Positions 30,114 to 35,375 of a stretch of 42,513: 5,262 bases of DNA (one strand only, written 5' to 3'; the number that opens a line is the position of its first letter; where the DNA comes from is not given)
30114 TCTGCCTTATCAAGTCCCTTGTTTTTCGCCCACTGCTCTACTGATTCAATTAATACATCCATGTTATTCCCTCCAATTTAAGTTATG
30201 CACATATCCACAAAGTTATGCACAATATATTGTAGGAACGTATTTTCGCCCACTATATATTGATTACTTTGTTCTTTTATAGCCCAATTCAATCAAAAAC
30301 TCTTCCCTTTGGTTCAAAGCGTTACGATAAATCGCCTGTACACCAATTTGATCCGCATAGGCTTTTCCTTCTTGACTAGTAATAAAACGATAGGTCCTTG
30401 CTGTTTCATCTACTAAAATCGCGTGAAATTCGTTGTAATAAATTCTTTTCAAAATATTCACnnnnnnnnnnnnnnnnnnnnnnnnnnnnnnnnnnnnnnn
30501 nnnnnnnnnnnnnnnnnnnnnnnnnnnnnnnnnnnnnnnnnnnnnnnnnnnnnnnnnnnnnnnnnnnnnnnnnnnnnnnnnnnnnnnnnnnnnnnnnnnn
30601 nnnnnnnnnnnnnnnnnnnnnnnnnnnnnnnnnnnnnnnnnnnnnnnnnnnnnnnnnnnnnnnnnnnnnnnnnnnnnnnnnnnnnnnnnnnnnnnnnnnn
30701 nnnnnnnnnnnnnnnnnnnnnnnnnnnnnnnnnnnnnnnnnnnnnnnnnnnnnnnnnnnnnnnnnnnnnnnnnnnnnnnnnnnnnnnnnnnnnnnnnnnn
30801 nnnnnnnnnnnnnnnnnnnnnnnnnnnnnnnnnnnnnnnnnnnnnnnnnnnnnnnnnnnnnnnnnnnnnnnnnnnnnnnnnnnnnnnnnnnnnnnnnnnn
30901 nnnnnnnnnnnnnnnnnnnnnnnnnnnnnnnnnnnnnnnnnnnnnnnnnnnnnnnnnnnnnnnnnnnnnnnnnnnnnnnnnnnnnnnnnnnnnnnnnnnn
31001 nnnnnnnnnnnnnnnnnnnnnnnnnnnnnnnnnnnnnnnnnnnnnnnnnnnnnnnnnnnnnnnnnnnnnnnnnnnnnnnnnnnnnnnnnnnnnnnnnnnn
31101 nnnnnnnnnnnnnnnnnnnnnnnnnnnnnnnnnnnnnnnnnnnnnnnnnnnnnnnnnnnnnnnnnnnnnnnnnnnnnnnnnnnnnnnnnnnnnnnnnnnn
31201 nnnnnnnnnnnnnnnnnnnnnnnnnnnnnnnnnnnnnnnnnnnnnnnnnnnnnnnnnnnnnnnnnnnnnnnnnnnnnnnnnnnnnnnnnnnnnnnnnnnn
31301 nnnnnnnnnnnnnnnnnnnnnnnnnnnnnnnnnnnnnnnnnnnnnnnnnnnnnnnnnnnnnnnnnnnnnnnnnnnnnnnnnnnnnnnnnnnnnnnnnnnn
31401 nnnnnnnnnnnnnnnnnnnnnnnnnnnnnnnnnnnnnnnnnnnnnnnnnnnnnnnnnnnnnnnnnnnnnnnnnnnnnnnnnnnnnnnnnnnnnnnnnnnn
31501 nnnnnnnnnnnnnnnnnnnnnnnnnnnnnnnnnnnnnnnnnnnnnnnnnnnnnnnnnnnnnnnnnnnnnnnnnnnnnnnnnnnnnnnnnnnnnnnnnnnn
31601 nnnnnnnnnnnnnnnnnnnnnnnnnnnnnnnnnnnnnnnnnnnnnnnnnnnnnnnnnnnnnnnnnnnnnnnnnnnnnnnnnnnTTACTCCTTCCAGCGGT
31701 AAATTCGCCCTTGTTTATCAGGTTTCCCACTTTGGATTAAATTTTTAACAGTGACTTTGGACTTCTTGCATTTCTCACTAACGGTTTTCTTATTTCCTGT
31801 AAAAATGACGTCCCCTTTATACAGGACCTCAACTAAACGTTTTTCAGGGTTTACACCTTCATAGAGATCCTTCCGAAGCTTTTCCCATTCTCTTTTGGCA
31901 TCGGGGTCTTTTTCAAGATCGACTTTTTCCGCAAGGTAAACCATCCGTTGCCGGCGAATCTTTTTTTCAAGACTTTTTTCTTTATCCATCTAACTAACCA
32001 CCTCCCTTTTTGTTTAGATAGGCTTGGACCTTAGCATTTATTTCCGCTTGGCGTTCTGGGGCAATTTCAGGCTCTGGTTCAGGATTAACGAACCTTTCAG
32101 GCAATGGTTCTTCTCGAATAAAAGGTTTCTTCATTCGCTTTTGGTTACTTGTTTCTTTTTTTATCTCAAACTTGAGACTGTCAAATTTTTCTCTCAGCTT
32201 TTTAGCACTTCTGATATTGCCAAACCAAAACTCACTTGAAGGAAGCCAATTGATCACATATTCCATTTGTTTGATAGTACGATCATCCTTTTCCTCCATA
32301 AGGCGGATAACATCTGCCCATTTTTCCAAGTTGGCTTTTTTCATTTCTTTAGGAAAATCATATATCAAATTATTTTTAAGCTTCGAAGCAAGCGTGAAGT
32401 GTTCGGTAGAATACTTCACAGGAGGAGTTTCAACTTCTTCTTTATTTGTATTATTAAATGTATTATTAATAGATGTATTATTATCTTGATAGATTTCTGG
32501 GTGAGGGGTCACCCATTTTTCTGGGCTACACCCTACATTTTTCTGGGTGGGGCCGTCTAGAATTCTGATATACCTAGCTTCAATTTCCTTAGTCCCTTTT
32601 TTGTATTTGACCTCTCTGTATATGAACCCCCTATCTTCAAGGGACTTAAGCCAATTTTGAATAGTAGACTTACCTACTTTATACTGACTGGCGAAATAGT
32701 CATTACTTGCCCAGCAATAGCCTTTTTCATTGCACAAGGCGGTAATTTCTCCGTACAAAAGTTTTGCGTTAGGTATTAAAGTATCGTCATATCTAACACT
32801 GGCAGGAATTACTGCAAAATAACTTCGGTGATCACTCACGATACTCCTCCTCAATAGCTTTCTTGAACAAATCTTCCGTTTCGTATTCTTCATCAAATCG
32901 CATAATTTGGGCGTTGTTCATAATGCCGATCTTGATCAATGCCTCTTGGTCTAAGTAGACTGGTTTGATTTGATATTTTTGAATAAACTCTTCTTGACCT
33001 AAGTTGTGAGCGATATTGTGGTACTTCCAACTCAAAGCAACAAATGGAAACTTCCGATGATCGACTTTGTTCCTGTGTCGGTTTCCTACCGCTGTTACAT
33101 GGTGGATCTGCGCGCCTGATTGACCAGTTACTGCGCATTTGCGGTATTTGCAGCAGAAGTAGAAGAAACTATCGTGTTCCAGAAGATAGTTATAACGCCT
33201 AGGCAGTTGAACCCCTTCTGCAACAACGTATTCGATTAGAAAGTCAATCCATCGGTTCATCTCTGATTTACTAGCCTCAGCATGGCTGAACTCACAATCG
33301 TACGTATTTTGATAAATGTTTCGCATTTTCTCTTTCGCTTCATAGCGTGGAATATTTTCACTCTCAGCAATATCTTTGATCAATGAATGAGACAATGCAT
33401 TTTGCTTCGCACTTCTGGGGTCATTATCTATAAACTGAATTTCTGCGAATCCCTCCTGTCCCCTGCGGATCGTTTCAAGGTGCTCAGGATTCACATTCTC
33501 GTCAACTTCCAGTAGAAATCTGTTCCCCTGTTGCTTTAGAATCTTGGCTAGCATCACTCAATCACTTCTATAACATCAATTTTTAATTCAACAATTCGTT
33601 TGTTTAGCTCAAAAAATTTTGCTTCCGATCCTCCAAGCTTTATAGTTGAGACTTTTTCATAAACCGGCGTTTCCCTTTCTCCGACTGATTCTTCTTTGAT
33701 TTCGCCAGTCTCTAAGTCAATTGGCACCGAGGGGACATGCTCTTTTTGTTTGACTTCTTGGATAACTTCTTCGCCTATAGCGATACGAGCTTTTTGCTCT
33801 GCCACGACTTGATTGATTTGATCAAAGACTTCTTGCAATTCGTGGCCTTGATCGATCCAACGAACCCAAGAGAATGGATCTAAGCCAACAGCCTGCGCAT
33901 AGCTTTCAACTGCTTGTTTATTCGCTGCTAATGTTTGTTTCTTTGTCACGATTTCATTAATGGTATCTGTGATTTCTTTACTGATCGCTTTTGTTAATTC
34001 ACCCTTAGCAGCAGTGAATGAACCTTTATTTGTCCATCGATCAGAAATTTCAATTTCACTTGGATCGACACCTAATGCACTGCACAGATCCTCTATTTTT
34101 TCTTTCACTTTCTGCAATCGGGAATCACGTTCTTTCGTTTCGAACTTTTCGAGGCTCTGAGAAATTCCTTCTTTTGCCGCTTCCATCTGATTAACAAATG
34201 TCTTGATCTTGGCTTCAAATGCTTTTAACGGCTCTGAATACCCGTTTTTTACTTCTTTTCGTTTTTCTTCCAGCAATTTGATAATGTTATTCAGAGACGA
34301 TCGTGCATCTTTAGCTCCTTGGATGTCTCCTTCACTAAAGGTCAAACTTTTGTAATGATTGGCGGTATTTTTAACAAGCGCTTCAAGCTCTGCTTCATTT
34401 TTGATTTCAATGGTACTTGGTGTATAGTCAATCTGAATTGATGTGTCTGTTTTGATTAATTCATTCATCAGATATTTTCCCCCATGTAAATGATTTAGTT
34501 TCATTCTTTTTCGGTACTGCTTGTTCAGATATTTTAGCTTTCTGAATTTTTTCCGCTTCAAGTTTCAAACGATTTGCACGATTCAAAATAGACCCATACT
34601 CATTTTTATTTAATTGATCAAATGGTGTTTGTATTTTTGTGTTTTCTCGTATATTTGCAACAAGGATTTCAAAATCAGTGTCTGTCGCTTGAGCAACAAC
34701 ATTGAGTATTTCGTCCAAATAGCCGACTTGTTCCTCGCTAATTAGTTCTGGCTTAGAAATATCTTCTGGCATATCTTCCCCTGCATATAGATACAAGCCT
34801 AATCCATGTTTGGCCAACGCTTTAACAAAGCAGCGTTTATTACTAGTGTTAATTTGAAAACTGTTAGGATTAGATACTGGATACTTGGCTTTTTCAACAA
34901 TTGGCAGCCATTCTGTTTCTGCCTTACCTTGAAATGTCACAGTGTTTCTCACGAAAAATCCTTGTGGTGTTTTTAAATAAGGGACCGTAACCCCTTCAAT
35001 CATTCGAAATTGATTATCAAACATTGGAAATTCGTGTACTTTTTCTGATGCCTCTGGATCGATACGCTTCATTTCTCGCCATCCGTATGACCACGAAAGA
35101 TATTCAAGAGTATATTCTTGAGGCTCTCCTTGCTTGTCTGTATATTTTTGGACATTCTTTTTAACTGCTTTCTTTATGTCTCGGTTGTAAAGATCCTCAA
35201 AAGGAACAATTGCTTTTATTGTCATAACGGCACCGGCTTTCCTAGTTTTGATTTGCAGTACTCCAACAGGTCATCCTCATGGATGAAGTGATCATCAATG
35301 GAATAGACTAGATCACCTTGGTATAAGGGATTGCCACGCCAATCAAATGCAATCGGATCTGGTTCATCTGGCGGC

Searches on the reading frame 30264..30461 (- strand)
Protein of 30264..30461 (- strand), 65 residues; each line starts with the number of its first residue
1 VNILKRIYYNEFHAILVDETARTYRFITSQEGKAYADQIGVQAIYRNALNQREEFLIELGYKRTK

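Call 4: search_protein_families(library=pfam, proteins=[window:30264-30461:-], max_evalue=0.01)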
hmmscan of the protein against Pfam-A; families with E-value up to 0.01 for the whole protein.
window:30264-30461:- (65 aa): 0 families

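Call 5: search_protein_families(library=phrogs, proteins=[window:30264-30461:-], max_evalue=0.001)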
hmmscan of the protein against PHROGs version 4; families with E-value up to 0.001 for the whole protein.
window:30264-30461:- (65 aa): 1 family
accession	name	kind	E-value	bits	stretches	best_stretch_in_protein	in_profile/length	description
phrog_8929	-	unknown function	0.00021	22.1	1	3-63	3-63/68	-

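Call 8: search_protein_families(library=ncbifam, proteins=[window:30264-30461:-], max_evalue=0.01)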
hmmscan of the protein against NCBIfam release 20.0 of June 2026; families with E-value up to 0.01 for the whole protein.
window:30264-30461:- (65 aa): 0 families

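Call 68: search_protein_families(library=padloc, proteins=[window:30264-30461:-], max_evalue=0.01)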
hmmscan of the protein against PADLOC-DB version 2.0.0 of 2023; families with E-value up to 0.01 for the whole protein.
window:30264-30461:- (65 aa): 0 families

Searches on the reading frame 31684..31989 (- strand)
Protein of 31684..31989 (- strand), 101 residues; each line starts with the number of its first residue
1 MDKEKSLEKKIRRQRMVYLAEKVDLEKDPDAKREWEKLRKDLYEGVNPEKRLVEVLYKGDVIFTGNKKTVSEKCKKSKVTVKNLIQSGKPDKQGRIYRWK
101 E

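Call 4: search_protein_families(library=pfam, proteins=[window:31684-31989:-], max_evalue=0.01)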
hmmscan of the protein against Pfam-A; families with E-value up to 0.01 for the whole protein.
window:31684-31989:- (101 aa): 0 families

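Call 5: search_protein_families(library=phrogs, proteins=[window:31684-31989:-], max_evalue=0.001)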
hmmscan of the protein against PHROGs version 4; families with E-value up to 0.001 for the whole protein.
window:31684-31989:- (101 aa): 1 family
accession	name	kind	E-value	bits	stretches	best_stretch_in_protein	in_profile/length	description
phrog_5224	-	unknown function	2.7e-05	25.5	1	8-101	2-97/100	-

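Call 8: search_protein_families(library=ncbifam, proteins=[window:31684-31989:-], max_evalue=0.01)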
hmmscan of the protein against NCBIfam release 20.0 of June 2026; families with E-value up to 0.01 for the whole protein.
window:31684-31989:- (101 aa): 0 families

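Call 42: find_related_loci(query=window:31684-31989:-, collection=viral_contigs, flank=4000)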
Query window:31684-31989:- (101 aa) in viral_contigs; peptide patterns used: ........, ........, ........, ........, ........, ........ (x = any residue, [..] = any of these).
14 stretches matched a pattern; 8 encode a relative of the query (tblastn E <= 1e-3); 8 distinct loci.
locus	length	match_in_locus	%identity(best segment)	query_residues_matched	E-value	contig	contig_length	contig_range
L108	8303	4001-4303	97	1-101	6e-62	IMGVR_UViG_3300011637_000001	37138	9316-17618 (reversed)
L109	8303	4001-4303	97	1-101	6e-62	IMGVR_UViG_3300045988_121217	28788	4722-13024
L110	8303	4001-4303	96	1-101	2e-61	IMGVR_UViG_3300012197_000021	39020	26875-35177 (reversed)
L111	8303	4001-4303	95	1-101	2e-60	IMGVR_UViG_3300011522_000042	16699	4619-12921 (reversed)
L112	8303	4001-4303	94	1-101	1e-59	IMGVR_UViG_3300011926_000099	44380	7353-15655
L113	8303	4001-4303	94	1-101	2e-59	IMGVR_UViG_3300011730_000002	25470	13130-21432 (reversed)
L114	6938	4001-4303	94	1-101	2e-59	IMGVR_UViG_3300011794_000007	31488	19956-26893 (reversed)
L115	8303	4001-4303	92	1-101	3e-57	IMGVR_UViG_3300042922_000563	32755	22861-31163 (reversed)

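Call 68: search_protein_families(library=padloc, proteins=[window:31684-31989:-], max_evalue=0.01)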
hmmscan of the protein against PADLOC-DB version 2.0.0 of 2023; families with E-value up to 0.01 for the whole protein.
window:31684-31989:- (101 aa): 0 families

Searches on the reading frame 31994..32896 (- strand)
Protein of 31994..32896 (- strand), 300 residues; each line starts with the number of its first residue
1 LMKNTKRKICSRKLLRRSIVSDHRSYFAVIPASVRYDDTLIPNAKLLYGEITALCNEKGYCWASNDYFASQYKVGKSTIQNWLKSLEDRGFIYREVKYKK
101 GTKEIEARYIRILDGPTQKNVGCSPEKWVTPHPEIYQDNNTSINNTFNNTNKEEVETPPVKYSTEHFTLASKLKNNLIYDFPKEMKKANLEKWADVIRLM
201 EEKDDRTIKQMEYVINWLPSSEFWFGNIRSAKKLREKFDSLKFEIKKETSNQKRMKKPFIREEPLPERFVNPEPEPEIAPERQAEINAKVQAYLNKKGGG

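Call 4: search_protein_families(library=pfam, proteins=[window:31994-32896:-], max_evalue=0.01)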
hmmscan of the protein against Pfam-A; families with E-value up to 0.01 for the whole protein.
window:31994-32896:- (300 aa): 5 families
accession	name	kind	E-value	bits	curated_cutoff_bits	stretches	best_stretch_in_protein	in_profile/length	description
PF13730.12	HTH_36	-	1.1e-13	51.1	25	1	42-92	5-55/55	Helix-turn-helix domain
PF21100.3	MCM_C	-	0.0028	17.9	27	0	69-100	28-63/64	MCM protein C-terminal winged helix-turn-helix domain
PF01978.25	TrmB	-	0.0028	17.9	25.6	1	69-96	29-56/68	Sugar-specific transcriptional regulator TrmB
PF01047.28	MarR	-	0.0028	17.9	24.6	1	68-95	23-50/59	MarR family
PF14502.12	HTH_41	-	0.0073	16.2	25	0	68-102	12-46/48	Helix-turn-helix domain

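Call 5: search_protein_families(library=phrogs, proteins=[window:31994-32896:-], max_evalue=0.001)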
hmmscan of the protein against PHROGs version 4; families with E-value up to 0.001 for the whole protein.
window:31994-32896:- (300 aa): 22 families
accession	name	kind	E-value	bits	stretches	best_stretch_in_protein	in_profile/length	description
phrog_4880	-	DNA, RNA and nucleotide metabolism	2.3e-46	159.6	1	107-283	138-303/304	replisome organizer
phrog_2514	-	DNA, RNA and nucleotide metabolism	5.1e-30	105.7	1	57-257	51-254/270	DnaD-like helicase loader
phrog_19658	-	DNA, RNA and nucleotide metabolism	5.8e-30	105.8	1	25-128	2-101/283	replication initiation protein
phrog_270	-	DNA, RNA and nucleotide metabolism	7.9e-30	105.5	1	17-158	22-165/383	replication initiation protein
phrog_391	-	DNA, RNA and nucleotide metabolism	2.1e-25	91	2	139-254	164-276/298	replication initiation O-like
phrog_2357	-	unknown function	1e-19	71.7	1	178-260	30-114/124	-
phrog_186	-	DNA, RNA and nucleotide metabolism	1.5e-18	68.6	1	21-297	16-300/308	DnaD-like helicase loader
phrog_428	-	DNA, RNA and nucleotide metabolism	3.4e-18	67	1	25-159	88-233/455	replication initiation protein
phrog_9773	-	DNA, RNA and nucleotide metabolism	3.3e-13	51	1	144-244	172-276/288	replication initiation O-like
phrog_678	-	DNA, RNA and nucleotide metabolism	5.3e-13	50.2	1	23-177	53-222/346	replication initiation O-like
phrog_277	-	DNA, RNA and nucleotide metabolism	1.4e-11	45.2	1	160-257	203-302/318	replication initiation O-like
phrog_8489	-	DNA, RNA and nucleotide metabolism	1.3e-09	39.6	1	142-294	161-294/296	DnaD-like helicase loader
phrog_22834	-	unknown function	6.2e-09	36.6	1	141-249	140-240/310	-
phrog_2880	-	DNA, RNA and nucleotide metabolism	2.5e-08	34.4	1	29-209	16-198/459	replication initiation protein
phrog_345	-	DNA, RNA and nucleotide metabolism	1.5e-06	29.1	1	53-159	58-183/297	replication initiation O-like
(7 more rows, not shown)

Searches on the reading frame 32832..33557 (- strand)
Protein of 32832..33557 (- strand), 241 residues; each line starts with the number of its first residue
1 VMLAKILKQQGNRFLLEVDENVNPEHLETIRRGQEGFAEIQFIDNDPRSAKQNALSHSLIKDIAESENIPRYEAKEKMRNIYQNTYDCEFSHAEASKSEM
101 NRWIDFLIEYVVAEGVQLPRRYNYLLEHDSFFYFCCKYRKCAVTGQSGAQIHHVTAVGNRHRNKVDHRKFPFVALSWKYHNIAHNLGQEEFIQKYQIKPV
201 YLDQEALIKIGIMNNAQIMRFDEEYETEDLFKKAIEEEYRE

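Call 4: search_protein_families(library=pfam, proteins=[window:32832-33557:-], max_evalue=0.01)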
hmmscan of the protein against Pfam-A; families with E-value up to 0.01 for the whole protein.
window:32832-33557:- (241 aa): 1 family
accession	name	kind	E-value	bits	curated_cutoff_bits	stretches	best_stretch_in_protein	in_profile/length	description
PF16784.11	HNHc_6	-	1.2e-18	67.8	26.6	1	21-202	4-191/204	Putative HNHc nuclease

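Call 5: search_protein_families(library=phrogs, proteins=[window:32832-33557:-], max_evalue=0.001)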
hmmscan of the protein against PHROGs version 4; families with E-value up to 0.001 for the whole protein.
window:32832-33557:- (241 aa): 3 families
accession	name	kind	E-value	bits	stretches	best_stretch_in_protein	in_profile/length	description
phrog_398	-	unknown function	1.3e-49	169.8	1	3-214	5-223/225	-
phrog_72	-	DNA, RNA and nucleotide metabolism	9.7e-05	23.5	0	45-120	49-144/161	NinB/ Orf homologous recombination mediator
phrog_17884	-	unknown function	0.00016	22.9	1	162-202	3-43/64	-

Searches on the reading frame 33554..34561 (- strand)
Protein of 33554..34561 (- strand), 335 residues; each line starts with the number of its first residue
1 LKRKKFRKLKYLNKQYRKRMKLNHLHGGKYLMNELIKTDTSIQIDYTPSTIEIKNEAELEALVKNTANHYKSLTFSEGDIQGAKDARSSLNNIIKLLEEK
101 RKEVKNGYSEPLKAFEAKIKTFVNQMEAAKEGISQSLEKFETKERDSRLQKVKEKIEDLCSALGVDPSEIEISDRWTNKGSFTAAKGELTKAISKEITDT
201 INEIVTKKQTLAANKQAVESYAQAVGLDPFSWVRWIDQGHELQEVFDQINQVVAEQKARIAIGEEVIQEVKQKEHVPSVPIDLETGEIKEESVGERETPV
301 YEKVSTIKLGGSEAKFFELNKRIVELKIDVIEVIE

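Call 4: search_protein_families(library=pfam, proteins=[window:33554-34561:-], max_evalue=0.01)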
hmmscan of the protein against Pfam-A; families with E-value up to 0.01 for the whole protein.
window:33554-34561:- (335 aa): 3 families
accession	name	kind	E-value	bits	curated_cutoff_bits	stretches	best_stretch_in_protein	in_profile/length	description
PF07083.16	DUF1351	-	5.2e-45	154.2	27.8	1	42-256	2-209/210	Protein of unknown function (DUF1351)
PF06840.17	PDC10_C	-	0.0016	18.9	27.3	0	136-219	15-90/90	Programmed cell death protein 10, C-terminal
PF05130.17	FlgN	-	0.0022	18.9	30.5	0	87-159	14-100/147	FlgN protein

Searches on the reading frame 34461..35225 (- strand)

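Call 5: search_protein_families(library=phrogs, proteins=[window:34461-35225:-], max_evalue=0.001)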
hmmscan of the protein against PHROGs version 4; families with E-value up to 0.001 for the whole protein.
window:34461-35225:- (254 aa): 2 families
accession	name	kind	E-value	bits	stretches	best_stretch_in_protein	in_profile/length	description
phrog_659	-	DNA, RNA and nucleotide metabolism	8.7e-46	157.1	1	9-208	7-173/205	Sak-like ssDNA annealing protein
phrog_8492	-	DNA, RNA and nucleotide metabolism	7e-44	151.4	1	22-158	28-161/269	Sak-like ssDNA annealing protein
